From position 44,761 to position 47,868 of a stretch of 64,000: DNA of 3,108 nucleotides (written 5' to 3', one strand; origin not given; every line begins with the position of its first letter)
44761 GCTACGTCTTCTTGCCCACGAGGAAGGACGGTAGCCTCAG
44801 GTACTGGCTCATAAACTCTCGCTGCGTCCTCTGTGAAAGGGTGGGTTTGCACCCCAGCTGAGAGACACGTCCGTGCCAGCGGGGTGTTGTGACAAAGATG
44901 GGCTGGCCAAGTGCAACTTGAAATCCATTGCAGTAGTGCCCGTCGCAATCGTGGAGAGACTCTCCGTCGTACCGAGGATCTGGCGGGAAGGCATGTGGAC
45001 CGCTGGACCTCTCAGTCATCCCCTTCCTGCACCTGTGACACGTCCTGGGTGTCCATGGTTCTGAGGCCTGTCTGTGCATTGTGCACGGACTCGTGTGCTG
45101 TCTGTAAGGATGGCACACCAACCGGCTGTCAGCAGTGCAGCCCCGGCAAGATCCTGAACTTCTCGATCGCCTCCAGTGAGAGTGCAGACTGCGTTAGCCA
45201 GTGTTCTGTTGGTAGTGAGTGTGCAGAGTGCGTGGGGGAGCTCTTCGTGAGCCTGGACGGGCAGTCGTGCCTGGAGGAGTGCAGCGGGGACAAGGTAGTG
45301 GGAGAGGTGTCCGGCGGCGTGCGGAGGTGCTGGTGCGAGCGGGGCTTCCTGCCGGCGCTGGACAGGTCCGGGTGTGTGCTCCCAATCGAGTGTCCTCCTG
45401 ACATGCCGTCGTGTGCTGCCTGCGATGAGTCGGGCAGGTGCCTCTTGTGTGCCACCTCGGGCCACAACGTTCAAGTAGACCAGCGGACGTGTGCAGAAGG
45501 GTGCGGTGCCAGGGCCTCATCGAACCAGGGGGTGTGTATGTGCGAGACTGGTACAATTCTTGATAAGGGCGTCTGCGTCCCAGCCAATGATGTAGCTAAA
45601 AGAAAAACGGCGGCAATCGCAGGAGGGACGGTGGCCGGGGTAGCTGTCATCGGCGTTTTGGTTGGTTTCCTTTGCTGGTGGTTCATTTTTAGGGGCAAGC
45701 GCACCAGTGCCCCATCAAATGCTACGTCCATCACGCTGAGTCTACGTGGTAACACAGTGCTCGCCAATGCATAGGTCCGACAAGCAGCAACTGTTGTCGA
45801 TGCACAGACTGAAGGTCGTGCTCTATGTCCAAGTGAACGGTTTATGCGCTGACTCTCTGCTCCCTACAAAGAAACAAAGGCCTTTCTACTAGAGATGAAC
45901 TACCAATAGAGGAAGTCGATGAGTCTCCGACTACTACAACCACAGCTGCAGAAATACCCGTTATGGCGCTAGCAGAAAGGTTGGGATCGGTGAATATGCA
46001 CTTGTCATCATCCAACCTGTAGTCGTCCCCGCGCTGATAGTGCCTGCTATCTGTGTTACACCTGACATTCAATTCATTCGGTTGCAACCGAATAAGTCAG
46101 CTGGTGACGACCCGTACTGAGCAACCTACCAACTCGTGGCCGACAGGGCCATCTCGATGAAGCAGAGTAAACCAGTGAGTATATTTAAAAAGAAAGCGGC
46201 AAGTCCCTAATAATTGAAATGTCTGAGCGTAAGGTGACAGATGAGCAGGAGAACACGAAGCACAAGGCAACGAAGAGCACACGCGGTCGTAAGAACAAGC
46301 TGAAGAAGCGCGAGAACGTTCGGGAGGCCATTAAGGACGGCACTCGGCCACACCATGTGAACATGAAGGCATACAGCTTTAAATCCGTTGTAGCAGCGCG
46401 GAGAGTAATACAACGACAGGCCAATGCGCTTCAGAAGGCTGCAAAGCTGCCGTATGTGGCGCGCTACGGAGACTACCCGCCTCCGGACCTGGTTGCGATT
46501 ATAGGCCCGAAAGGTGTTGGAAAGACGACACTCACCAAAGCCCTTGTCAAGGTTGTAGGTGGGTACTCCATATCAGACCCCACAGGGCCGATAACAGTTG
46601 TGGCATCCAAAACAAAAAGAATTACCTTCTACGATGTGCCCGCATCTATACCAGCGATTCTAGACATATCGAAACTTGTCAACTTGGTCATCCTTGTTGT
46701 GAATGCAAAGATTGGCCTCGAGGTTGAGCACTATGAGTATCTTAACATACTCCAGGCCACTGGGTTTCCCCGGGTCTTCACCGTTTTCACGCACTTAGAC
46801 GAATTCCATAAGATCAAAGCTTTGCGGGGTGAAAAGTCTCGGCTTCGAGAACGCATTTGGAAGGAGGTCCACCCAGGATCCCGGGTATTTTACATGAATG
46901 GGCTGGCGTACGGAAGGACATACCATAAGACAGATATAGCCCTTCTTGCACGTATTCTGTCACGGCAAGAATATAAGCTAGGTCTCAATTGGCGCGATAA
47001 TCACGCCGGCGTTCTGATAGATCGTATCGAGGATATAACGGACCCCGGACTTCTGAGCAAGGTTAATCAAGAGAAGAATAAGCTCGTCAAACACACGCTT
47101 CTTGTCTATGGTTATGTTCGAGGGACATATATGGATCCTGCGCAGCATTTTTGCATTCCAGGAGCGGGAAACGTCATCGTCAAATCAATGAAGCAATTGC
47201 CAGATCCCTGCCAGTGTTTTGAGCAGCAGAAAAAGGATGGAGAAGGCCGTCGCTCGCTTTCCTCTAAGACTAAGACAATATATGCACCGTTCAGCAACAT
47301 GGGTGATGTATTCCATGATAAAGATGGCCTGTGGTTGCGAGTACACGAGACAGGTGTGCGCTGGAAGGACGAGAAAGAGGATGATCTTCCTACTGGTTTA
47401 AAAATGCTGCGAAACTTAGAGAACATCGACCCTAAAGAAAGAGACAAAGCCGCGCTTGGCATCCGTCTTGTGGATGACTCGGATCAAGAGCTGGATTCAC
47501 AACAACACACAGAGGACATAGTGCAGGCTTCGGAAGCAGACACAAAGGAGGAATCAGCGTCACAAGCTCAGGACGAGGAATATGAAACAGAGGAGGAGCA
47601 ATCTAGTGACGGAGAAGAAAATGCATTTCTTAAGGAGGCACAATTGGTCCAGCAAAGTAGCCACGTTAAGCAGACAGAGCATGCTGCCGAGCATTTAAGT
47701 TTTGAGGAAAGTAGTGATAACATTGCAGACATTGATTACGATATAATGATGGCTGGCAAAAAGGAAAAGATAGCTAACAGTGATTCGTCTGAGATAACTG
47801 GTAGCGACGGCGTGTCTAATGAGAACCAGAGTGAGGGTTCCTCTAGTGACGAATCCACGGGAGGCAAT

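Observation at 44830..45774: Isolated VSP/HCMP-like cysteine-rich fragment with a non-canonical cytoplasmic tail between housekeeping genes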

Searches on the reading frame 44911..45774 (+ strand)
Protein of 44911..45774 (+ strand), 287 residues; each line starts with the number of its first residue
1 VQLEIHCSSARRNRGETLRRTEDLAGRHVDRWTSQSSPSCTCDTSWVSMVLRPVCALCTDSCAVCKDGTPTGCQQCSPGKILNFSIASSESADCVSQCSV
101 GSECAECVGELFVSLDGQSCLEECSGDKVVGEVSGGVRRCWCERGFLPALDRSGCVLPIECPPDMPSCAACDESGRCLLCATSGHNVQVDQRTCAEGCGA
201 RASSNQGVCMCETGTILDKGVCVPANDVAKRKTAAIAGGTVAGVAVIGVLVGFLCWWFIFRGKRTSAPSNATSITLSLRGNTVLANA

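Call 3: search_protein_families(library=pfam, proteins=[window:44911-45774:+], max_evalue=1)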
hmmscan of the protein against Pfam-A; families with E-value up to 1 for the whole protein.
window:44911-45774:+ (287 aa): 1 family
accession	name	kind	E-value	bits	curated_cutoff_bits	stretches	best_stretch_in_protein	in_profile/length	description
PF03302.18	VSP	-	3.6e-07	29.8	31.4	2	203-263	342-396/397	Giardia variant-specific surface protein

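Call 6: find_homologous_proteins(query=window:44911-45771:+, max_evalue=0.001)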
Query window:44911-45771:+ (287 aa): 7 proteins with E <= 0.001 among 1054 candidates.
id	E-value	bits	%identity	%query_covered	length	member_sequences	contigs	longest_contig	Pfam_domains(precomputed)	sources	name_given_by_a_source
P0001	8.7e-75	270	55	77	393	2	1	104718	PF03302.19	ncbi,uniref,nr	ncbi:Hypothetical protein GLP15_2952 [Giardia lamblia P15]|uniref:Variant-specific surface protein n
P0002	2.4e-58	216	60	64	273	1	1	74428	-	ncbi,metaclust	ncbi:Molecular chaperone, DnaJ family protein, partial [Giardia duodenalis]|metaclust:status=active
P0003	2.3e-55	206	85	39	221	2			PF03302.19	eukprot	eukprot:XP_001703872.1 Hypothetical protein GL50803_100877 [Giardia lamblia ATCC 50803]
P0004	3.1e-38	150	45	77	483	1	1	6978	PF03302.19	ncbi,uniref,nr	ncbi:Hypothetical protein GLP15_4870 [Giardia lamblia P15]|uniref:Variant-specific surface protein n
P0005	2.4e-32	130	56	31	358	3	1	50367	PF03302.19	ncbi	ncbi:Variant-specific surface protein, partial [Giardia duodenalis]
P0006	5.9e-15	73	80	17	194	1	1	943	PF03302.19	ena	-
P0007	5.3e-12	64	78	19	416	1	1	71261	PF03302.19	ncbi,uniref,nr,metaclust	ncbi:Hypothetical protein GLP15_2616 [Giardia lamblia P15]|uniref:Variant-specific surface protein n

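Call 9: find_encoding_contigs(protein=P0001, flank=10000, max_places=4)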
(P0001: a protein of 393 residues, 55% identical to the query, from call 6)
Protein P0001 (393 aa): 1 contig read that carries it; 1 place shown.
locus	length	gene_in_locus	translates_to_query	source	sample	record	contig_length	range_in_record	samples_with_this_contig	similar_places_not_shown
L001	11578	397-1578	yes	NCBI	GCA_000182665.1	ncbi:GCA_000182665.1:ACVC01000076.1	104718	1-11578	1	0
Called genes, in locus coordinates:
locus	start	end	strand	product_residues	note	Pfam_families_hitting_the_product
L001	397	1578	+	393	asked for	PF03302:VSP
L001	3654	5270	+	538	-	PF03302:VSP (weak)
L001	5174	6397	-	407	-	PF00069:Pkinase, PF07714:PK_Tyr_Ser-Thr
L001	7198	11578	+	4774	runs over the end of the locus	PF08393:DHC_N2, PF12774:AAA_6, PF12775:AAA_7 (faint), PF13401:AAA_22 (faint), PF07728:AAA_5, PF12777:MT, PF12781:AAA_9 (weak)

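Call 11: find_encoding_contigs(protein=P0002, flank=10000, max_places=4)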
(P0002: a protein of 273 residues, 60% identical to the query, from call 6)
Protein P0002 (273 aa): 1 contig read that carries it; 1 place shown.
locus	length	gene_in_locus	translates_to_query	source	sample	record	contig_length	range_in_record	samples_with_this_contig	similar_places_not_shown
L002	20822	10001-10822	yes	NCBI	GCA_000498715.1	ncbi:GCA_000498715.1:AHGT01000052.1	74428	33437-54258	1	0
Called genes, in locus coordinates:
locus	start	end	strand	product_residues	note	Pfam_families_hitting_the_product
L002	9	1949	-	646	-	PF00069:Pkinase, PF07714:PK_Tyr_Ser-Thr, PF12796:Ank_2 (weak), PF13637:Ank_4 (faint), PF13857:Ank_5 (faint), PF00023:Ank (faint), PF12796:Ank_2, PF12796:Ank_2, +1 more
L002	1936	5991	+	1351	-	PF12796:Ank_2, PF13637:Ank_4 (faint), PF13857:Ank_5 (faint), PF00023:Ank (faint), PF13606:Ank_3 (faint), PF12796:Ank_2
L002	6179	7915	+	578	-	PF01336:tRNA_anti-codon, PF00152:tRNA-synt_2, PF01409:tRNA-synt_2d (faint)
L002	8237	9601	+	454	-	PF00091:Tubulin, PF03953:Tubulin_C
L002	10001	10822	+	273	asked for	-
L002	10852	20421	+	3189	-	PF25828:CC_Cfap43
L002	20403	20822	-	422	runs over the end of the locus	-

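Call 12: find_encoding_contigs(protein=P0005, flank=10000, max_places=4)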
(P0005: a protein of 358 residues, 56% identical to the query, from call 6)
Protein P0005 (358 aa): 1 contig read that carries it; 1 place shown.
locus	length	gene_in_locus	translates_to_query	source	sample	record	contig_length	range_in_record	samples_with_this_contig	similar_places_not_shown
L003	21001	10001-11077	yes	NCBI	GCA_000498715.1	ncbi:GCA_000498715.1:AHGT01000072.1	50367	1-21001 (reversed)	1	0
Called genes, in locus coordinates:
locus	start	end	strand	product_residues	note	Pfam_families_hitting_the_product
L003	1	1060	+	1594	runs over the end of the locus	PF00270:DEAD, PF04851:ResIII, PF00271:Helicase_C, PF02889:Sec63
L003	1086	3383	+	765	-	PF00501:AMP-binding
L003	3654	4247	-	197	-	PF01871:AMMECR1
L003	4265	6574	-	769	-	PF04558:tRNA_synt_1c_R1, PF00749:tRNA-synt_1c, PF03950:tRNA-synt_1c_C, PF20974:tRNA-synt_1c_C2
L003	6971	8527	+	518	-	PF00112:Peptidase_C1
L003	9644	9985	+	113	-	-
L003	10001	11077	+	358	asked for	PF03302:VSP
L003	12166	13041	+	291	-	-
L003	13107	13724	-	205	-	PF01775:Ribosomal_L18A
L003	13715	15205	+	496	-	PF24714:TOR1L1_N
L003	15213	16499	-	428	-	PF01764:Lipase_3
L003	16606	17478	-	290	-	PF02540:NAD_synthase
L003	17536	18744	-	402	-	-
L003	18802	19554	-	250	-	-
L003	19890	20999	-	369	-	PF03302:VSP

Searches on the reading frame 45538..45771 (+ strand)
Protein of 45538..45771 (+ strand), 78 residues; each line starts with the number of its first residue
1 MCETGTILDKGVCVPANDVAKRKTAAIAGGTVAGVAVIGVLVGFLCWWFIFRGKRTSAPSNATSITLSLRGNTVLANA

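Call 50: search_protein_representatives(protein=window:45538-45771:+)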
Query: 78 residues. Proteins with E-value up to 0.001 (for the whole library): 83; up to 1e-10: 4; up to 1e-30: 0. The best 83 are listed.
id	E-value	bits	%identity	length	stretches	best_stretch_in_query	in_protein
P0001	1.7e-16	75.7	55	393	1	1-66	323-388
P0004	1.1e-15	73.1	57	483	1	1-65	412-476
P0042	1.0e-14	70.0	51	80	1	1-65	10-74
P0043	1.4e-13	66.4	62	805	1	1-55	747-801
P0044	1.2e-08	50.8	57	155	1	2-54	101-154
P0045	7.3e-08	48.3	57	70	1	2-54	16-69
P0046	4.5e-07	45.8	49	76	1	2-54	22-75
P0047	1.3e-06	44.3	57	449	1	8-54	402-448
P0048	1.7e-06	44.0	59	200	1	9-54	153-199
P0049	2.6e-06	43.3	53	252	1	2-54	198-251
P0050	2.8e-06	43.3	51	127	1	2-54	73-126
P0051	3.5e-06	43.0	53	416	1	2-54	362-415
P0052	3.9e-06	42.8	54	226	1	9-54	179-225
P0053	4.2e-06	42.7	36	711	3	17-59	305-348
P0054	6.1e-06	42.2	55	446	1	2-54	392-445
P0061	9.2e-06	41.6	48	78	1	23-66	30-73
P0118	8.0e-04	35.5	69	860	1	32-64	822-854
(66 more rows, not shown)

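Call 52: list_cluster_members(proteins=[P0043, P0118, P0042, P0061, P0004, P0003])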
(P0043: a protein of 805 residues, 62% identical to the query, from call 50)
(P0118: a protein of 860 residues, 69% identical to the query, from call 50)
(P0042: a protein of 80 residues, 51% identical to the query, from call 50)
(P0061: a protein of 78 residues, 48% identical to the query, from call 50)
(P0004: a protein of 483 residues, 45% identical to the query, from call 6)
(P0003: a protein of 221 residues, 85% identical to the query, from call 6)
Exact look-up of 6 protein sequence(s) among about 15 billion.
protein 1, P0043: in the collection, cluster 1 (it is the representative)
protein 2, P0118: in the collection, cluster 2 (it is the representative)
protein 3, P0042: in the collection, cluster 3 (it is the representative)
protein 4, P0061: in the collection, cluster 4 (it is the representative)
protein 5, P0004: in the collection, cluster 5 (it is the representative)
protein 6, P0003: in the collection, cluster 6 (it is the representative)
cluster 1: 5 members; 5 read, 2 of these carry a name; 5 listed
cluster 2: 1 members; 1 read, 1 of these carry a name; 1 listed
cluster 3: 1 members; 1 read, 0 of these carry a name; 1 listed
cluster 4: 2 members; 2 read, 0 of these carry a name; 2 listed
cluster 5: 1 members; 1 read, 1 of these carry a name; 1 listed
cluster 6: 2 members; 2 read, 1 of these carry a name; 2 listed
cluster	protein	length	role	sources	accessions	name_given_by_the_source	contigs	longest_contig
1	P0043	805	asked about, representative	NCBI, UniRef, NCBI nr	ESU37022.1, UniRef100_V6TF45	Variant-specific surface protein [Giardia duodenalis] | Variant-specific surface protein n=1 Tax=Giardia intestinalis TaxID=5741 ... | Variant-specific surface protein [Giardia intestinalis]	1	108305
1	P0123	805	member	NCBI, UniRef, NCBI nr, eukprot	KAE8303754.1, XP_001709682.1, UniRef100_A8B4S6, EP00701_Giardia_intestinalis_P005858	High cysteine membrane protein Group 4 [Giardia duodenalis] | High cysteine membrane protein Group 4 n=1 Tax=Giardia intestinalis (strain ATCC 50803 / ... | High cysteine membrane protein Group 4 [Giardia intestinalis]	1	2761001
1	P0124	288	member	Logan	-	-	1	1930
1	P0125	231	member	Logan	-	-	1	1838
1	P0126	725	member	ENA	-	-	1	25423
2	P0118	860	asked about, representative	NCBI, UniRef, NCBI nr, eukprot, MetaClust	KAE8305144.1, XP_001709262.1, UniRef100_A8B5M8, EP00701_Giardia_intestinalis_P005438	High cysteine membrane protein Group 1 [Giardia duodenalis] | High cysteine membrane protein Group 1 n=1 Tax=Giardia intestinalis (strain ATCC 50803 / ... | High cysteine membrane protein Group 1 [Giardia intestinalis]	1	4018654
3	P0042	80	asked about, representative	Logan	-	-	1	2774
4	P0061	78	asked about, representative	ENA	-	-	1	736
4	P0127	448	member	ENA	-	-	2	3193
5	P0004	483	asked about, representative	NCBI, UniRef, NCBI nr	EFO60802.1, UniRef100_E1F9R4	Hypothetical protein GLP15_4870 [Giardia lamblia P15] | Variant-specific surface protein n=1 Tax=Giardia intestinalis (strain P15) TaxID=658858 ...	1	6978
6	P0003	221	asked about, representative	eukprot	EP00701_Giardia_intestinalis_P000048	XP_001703872.1 Hypothetical protein GL50803_100877 [Giardia lamblia ATCC 50803]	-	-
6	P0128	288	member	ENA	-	-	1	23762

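Call 53: find_encoding_contigs(protein=P0123, flank=3000, max_places=2)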
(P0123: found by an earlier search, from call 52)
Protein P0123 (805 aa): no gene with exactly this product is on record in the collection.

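Call 54: find_encoding_contigs(protein=P0043, flank=3000, max_places=2)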
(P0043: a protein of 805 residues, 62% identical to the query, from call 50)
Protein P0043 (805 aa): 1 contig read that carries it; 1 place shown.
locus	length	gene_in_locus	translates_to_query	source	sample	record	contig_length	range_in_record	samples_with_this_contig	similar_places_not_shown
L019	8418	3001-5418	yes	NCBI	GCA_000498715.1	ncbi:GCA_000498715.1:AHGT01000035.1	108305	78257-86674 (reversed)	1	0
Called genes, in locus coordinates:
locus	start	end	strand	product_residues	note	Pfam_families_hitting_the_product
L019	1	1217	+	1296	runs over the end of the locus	-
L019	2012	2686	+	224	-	-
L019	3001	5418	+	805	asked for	PF03302:VSP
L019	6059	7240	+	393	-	-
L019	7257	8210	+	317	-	-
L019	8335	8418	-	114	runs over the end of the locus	PF23122:C2_ITFG1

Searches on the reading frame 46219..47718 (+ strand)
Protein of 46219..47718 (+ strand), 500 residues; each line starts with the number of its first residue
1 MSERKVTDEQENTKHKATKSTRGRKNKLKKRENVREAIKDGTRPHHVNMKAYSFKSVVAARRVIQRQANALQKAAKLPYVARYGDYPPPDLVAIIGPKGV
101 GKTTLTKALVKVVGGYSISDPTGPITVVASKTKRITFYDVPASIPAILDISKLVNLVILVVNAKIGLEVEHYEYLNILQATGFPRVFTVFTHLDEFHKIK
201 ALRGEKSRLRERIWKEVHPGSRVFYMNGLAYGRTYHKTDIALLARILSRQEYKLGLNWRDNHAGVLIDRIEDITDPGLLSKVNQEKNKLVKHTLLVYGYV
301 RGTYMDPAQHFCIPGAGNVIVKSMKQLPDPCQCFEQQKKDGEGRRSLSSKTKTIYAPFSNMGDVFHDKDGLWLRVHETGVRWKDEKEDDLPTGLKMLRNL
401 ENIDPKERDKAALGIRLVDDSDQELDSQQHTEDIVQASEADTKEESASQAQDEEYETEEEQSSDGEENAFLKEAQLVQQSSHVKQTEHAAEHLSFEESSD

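Call 46: find_homologous_proteins(query=window:46219-47718:+, max_evalue=1e-30)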
Query window:46219-47718:+: 8000 candidates shared short words with the query, none scored E <= 1e-30.
